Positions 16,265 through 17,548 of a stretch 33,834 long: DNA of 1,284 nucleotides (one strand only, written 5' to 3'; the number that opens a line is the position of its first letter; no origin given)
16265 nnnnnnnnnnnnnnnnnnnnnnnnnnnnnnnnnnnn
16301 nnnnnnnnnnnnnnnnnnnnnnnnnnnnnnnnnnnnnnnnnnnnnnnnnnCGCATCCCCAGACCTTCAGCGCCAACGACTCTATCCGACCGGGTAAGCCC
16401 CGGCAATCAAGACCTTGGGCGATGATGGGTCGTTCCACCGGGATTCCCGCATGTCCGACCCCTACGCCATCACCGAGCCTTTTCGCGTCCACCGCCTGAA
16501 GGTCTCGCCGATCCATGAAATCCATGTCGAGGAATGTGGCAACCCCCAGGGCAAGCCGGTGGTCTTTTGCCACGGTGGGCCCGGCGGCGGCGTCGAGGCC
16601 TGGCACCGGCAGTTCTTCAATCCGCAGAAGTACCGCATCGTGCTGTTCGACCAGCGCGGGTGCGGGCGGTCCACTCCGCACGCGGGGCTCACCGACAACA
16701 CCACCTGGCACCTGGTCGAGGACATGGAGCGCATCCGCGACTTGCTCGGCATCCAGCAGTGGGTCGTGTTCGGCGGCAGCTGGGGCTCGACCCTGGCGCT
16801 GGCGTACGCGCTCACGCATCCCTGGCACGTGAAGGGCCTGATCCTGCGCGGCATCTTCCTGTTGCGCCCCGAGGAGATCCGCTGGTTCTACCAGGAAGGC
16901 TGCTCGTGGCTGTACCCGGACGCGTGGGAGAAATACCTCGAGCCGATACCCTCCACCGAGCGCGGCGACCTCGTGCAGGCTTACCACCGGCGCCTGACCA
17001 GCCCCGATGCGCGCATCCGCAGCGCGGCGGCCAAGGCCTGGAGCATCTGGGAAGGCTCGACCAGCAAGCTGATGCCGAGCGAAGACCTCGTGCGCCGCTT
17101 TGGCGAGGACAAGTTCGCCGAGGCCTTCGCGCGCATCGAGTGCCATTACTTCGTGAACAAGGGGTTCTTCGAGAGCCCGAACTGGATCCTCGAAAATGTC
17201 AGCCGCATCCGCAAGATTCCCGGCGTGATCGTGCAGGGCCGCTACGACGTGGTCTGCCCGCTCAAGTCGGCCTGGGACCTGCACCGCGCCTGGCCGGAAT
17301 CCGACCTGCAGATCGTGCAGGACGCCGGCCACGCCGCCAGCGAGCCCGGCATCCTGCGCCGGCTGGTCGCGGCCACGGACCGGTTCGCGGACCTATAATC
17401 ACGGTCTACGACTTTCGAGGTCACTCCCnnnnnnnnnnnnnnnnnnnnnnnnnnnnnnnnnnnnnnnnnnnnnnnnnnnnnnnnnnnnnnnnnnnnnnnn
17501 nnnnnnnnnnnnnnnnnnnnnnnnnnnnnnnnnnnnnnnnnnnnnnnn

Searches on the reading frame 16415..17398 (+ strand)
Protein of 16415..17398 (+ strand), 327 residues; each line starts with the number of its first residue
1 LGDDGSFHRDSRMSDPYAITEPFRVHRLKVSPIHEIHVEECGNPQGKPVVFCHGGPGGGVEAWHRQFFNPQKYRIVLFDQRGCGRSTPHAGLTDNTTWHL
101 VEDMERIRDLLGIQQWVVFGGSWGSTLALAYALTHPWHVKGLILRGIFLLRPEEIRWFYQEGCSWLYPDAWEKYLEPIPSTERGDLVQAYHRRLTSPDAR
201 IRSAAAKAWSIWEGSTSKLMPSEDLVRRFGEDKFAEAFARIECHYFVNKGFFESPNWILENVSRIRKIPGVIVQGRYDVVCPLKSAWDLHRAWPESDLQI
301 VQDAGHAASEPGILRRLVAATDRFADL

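Call 35: search_protein_families(library=ncbifam, proteins=[window:16415-17398:+], max_evalue=0.00001)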
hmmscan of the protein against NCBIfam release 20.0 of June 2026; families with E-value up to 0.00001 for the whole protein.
window:16415-17398:+ (327 aa): 19 families
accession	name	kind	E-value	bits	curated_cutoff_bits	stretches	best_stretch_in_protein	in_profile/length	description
TIGR01249.1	pro_imino_pep_1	equivalog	1.4e-135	451.4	259.75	1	21-324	2-306/307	prolyl aminopeptidase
TIGR01250.1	pro_imino_pep_2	subfamily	3.5e-21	76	167.65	1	42-146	20-128/288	proline iminopeptidase-family hydrolase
NF045948.1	ProImpepThrmp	equivalog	4.7e-17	62.4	500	1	45-145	24-126/291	proline iminopeptidase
TIGR03611.1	RutD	equivalog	1e-14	54.5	238.5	1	45-144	11-110/258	pyrimidine utilization protein D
NF045632.1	hydroxlase_HsaD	equivalog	7.8e-14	51.3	400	1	33-146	21-136/290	4,5:9,10-diseco-3-hydroxy-5,9,17-trioxoandrosta-1(10),2-diene-4-oate hydrolase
NF045945.1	ProImpepLactob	equivalog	8.9e-13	48.4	400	1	44-145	25-129/293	proline iminopeptidase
TIGR02427.1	protocat_pcaD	equivalog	2e-12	47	255.85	1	36-144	2-109/251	3-oxoadipate enol-lactonase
NF051488.1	bifunc_PcaDC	exception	2.5e-12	46.6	390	1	41-144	7-108/375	bifunctional 3-oxoadipate enol-lactonase/4-carboxymuconolactone decarboxylase PcaDC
TIGR03695.1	menH_SHCHC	equivalog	3.1e-09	36.6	208.55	1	47-146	3-103/252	2-succinyl-6-hydroxy-2,4-cyclohexadiene-1-carboxylate synthase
NF051487.1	bifunc_PcaCD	exception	3.4e-09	36.3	430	0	40-160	164-284/413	bifunctional 4-carboxymuconolactone decarboxylase/3-oxoadipate enol-lactonase PcaCD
NF052610.1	macro_16_ester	equivalog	2.3e-08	33.7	420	0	35-144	12-124/281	alpha/beta fold macrolide esterase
NF050089.1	i_nPHAscl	equivalog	6.9e-08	31.9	300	1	70-144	42-114/288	intracellular short-chain-length polyhydroxyalkanoate depolymerase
NF053683.1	esterase_mleBRB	exception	1.5e-07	31.3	585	0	74-145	52-125/280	BRB family alpha/beta fold macrolide esterase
NF011457.0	PRK14875.1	equivalog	3.9e-07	29.4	307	0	34-144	120-228/372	acetoin dehydrogenase dihydrolipoyllysine-residue acetyltransferase subunit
TIGR03343.1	biphenyl_bphD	equivalog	5.3e-07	29.1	462.15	0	35-146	21-133/282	2-hydroxy-6-oxo-6-phenylhexa-2,4-dienoate hydrolase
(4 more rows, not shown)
